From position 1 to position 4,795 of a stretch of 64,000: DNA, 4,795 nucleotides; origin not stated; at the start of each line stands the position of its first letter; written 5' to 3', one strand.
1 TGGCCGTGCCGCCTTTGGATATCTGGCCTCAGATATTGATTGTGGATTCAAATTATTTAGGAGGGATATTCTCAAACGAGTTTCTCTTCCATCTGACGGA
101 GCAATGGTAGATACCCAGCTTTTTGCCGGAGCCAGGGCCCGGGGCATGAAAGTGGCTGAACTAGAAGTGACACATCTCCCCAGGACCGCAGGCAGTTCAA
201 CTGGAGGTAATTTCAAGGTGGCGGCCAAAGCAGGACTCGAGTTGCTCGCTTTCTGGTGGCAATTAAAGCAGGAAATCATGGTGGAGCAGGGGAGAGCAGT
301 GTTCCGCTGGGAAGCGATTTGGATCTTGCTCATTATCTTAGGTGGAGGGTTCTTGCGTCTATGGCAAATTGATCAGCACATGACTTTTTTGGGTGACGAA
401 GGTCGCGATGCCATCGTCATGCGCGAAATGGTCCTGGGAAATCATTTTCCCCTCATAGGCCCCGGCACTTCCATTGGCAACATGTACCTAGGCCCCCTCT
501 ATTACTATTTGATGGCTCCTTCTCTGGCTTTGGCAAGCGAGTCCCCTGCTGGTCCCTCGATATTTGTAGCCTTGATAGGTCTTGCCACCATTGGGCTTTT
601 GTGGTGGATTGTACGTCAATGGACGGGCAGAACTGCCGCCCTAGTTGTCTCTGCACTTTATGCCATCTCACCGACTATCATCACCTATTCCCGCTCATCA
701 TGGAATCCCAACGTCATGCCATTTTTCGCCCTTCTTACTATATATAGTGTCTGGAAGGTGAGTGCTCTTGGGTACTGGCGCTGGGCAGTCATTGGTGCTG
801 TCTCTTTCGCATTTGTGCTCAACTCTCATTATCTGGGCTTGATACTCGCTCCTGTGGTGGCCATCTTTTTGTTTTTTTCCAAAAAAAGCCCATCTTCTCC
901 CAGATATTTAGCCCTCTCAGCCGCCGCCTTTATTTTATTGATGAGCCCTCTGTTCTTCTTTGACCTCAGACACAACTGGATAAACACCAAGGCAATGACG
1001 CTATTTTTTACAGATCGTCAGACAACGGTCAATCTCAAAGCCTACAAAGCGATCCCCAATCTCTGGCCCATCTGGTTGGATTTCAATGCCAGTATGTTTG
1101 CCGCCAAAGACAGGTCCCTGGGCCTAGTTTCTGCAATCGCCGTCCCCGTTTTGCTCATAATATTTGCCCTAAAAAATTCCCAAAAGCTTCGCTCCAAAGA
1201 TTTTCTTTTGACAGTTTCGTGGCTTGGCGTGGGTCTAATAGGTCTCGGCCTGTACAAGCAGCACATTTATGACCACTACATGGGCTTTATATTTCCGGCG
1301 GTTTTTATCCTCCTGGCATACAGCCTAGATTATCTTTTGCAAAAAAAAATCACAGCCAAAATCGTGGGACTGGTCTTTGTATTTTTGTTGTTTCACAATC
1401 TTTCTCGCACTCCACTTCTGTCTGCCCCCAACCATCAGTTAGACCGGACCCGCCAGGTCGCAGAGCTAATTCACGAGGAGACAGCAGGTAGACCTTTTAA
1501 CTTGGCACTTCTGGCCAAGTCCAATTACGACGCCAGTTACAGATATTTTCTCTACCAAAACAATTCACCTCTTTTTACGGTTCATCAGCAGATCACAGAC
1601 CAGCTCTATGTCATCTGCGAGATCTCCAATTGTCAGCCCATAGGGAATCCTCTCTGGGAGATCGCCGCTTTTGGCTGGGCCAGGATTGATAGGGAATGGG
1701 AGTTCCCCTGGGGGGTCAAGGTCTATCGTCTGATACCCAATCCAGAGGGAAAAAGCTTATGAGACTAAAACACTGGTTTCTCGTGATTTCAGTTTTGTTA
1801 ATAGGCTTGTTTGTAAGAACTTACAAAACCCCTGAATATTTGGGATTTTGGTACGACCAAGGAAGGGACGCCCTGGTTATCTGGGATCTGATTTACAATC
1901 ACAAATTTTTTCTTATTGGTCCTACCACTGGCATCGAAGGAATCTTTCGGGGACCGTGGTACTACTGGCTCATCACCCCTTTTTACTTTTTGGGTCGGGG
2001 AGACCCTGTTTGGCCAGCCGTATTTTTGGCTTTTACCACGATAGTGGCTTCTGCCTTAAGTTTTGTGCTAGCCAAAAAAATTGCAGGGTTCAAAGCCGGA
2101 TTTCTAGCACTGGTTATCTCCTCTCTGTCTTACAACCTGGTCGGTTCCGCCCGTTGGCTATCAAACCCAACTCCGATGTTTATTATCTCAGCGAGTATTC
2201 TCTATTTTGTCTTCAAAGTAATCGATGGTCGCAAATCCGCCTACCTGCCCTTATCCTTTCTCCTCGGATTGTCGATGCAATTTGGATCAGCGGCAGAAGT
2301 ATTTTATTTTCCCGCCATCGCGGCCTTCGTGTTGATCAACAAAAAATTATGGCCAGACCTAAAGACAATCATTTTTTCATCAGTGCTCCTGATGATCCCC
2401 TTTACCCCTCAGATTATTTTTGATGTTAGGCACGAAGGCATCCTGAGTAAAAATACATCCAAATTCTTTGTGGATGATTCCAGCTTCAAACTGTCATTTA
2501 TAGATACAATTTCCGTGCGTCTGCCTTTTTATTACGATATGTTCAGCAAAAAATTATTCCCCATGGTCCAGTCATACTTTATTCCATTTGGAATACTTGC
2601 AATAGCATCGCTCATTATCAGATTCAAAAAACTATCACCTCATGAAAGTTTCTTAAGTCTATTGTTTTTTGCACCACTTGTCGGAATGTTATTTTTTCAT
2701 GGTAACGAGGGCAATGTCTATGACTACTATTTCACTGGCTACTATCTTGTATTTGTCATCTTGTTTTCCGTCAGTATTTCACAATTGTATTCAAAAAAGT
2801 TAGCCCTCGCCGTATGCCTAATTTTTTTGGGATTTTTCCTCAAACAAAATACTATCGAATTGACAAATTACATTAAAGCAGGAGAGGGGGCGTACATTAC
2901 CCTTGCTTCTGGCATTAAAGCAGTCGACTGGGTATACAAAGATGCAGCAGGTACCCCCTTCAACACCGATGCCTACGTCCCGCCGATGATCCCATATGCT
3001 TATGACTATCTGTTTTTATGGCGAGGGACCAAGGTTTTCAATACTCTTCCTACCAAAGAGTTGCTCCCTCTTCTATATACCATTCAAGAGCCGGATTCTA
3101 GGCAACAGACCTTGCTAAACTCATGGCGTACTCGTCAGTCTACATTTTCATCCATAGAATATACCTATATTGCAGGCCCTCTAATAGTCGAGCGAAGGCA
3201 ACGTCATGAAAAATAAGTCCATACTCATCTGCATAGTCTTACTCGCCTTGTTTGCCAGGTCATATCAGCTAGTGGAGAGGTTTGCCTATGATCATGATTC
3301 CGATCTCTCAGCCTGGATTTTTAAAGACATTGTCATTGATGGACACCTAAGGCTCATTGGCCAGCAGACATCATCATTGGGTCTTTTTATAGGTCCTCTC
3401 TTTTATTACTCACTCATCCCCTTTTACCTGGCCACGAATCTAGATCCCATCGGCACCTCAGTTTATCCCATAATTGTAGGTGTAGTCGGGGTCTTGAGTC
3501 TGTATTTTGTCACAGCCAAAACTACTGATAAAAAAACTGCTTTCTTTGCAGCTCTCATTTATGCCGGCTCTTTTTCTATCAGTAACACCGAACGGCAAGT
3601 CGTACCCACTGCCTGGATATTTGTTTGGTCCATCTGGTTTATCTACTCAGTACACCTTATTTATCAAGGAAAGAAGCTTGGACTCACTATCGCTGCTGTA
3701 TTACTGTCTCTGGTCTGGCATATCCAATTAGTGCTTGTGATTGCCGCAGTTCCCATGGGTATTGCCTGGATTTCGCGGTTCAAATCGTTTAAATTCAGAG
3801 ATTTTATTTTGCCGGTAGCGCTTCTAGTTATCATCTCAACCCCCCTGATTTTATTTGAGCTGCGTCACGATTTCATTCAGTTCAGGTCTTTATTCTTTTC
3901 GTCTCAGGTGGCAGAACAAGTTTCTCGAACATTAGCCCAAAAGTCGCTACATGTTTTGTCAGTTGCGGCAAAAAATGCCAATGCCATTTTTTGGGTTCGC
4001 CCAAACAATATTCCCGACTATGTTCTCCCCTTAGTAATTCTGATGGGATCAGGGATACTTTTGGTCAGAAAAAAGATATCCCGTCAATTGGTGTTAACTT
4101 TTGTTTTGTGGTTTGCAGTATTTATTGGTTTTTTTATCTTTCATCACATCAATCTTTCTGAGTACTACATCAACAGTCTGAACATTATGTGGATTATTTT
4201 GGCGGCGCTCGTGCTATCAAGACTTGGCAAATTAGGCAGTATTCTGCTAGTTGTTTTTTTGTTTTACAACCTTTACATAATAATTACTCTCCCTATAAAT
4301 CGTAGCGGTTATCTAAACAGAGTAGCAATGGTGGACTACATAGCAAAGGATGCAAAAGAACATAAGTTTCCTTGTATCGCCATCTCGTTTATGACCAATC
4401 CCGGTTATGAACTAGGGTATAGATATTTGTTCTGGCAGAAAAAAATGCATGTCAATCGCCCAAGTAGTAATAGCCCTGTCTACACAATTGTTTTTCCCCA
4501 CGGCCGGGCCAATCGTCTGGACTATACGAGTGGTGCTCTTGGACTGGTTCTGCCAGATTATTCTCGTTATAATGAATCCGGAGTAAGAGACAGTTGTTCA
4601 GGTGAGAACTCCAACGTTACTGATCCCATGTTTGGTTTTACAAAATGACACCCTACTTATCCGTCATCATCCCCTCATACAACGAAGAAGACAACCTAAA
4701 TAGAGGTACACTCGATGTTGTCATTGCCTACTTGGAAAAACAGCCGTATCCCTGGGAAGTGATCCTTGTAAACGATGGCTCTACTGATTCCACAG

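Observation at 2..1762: Polyprenyl-phosphate sugar synthase (GT2, DPM1/ArnC-like) fused in one reading frame to a GT-C membrane glycosyltransferase domain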

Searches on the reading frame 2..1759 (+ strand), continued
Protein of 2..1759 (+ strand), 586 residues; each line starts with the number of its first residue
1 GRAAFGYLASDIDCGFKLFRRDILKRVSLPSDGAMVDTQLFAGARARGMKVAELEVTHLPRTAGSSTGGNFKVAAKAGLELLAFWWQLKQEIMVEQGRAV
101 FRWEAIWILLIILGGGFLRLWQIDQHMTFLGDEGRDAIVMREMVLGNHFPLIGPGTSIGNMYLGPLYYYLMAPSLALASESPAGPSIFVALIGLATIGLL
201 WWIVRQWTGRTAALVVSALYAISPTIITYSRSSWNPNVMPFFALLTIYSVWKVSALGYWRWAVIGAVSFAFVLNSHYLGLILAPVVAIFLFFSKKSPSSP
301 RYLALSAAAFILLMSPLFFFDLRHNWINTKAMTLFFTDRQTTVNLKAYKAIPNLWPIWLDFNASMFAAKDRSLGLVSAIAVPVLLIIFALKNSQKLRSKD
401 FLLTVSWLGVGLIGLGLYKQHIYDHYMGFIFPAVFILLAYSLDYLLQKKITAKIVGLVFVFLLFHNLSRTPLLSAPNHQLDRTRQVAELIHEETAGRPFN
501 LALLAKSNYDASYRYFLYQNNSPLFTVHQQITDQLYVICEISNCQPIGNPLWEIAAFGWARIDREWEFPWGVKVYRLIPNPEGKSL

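Call 77: search_protein_families(library=pfam, proteins=[L001:2659-3738:-, L001:1512-2648:+], max_evalue=0.1)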
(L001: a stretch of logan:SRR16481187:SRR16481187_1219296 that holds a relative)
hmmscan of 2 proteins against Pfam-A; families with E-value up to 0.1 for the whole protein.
L001:2659-3738:- (360 aa): 0 families

L001:1512-2648:+ (379 aa): 5 families
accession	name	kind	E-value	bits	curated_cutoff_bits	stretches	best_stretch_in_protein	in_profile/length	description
PF00535.33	Glycos_transf_2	-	5.4e-29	101.7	23.3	1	6-176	2-164/168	Glycosyl transferase family 2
PF04138.20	GtrA_DPMS_TM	-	1e-14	55.1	26.1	1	251-373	1-117/117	GtrA/DPMS, transmembrane domain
PF13641.12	Glyco_tranf_2_3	-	0.0035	17.8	27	1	4-75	3-72/230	Glycosyltransferase like family 2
PF02593.20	DUF166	-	0.02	14.9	24.4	1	5-73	27-92/221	Domain of unknown function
PF11862.13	DUF3382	-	0.046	14.4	28.9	0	322-362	8-46/97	Domain of unknown function (DUF3382)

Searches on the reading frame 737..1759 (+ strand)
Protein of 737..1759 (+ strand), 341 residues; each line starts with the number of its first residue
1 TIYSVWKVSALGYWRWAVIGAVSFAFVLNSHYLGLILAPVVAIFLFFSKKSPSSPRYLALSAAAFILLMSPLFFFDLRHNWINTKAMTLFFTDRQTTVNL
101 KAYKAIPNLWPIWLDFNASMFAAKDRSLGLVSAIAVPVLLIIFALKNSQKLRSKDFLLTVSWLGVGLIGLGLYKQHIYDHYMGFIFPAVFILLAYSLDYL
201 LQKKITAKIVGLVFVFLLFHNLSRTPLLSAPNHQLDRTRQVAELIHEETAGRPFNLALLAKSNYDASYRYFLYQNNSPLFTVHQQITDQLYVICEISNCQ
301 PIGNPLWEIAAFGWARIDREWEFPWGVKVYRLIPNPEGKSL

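Call 68: search_solved_structures(query=A2, max_evalue=1, show_alignments=1)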
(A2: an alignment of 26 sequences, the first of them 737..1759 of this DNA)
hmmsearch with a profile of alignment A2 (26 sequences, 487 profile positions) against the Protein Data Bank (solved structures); distinct sequences matched with E-value up to 1: 4.
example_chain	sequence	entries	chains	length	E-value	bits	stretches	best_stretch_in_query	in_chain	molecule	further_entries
6s3r_G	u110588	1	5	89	0.052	15.5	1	260-341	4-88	Flagellar biosynthetic protein FliQ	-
3waj_A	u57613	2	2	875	0.071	15.1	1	87-222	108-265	Transmembrane oligosaccharyl transferase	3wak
5gmy_A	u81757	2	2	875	0.072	15.1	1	87-222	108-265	Transmembrane oligosaccharyl transferase, putative | Dolichyl-phosphooligosaccharide-protein glycotransferase 3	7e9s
5ezm_A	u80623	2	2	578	0.41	12.6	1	10-364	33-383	4-amino-4-deoxy-L-arabinose transferase or related glycosyltransferases of PMT family | 4-amino-4-deoxy-L-arabinose (L-Ara4N) transferase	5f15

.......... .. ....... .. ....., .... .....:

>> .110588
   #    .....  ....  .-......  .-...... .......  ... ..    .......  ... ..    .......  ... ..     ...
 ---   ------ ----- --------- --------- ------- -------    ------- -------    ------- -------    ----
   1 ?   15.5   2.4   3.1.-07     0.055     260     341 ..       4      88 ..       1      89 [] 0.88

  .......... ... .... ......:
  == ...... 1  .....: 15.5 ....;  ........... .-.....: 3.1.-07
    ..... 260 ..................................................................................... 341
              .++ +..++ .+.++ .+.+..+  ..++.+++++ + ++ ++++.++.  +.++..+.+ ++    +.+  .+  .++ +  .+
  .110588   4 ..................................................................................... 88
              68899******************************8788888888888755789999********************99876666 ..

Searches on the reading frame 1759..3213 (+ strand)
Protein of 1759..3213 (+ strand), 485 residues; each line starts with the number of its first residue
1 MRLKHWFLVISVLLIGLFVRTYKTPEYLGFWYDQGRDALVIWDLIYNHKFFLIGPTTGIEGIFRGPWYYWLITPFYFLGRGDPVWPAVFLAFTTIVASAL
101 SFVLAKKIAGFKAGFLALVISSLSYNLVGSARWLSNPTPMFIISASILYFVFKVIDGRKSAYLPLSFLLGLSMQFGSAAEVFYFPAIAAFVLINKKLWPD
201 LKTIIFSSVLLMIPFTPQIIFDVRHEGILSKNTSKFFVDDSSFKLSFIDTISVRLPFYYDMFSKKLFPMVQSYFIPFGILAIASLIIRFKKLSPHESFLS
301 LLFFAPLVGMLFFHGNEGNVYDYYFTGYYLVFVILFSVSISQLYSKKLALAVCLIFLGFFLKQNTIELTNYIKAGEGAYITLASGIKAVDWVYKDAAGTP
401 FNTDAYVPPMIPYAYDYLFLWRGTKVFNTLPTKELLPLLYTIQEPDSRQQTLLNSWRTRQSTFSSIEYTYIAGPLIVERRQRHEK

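Call 5: search_protein_families(library=pfam, proteins=[window:1759-3213:+], max_evalue=0.01)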
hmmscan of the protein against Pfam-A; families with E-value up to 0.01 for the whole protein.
window:1759-3213:+ (485 aa): 1 family
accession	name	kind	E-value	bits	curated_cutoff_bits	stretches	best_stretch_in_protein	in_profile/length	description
PF13231.12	PMT_2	-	1.3e-06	29.1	26.1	1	65-220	3-159/160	Dolichyl-phosphate-mannose-protein mannosyltransferase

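Call 6: search_protein_families(library=ncbifam, proteins=[window:1759-3213:+], max_evalue=0.01)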
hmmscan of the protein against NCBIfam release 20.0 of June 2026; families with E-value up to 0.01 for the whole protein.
window:1759-3213:+ (485 aa): 0 families

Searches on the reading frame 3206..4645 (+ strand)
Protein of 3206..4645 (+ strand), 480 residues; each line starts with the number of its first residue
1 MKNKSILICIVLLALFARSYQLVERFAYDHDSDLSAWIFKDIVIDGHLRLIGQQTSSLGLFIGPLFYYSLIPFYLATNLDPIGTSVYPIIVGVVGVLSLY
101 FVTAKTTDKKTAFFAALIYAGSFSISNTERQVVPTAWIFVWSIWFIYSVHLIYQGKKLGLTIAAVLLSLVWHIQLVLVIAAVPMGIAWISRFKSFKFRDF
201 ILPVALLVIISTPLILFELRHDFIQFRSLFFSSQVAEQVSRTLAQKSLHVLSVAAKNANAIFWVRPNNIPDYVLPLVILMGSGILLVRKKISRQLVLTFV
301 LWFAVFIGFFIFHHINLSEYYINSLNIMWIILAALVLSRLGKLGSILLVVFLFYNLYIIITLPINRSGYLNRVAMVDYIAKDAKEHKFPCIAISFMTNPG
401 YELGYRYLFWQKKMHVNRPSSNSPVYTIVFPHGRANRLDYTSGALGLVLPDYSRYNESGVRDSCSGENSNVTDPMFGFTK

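Call 5: search_protein_families(library=pfam, proteins=[window:3206-4645:+], max_evalue=0.01)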
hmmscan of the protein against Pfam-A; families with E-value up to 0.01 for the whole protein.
window:3206-4645:+ (480 aa): 1 family
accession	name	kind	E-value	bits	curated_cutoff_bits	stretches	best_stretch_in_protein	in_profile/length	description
PF13231.12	PMT_2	-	0.0018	18.9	26.1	1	87-210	27-152/160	Dolichyl-phosphate-mannose-protein mannosyltransferase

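Call 6: search_protein_families(library=ncbifam, proteins=[window:3206-4645:+], max_evalue=0.01)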
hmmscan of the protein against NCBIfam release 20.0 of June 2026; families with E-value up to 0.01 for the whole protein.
window:3206-4645:+ (480 aa): 0 families
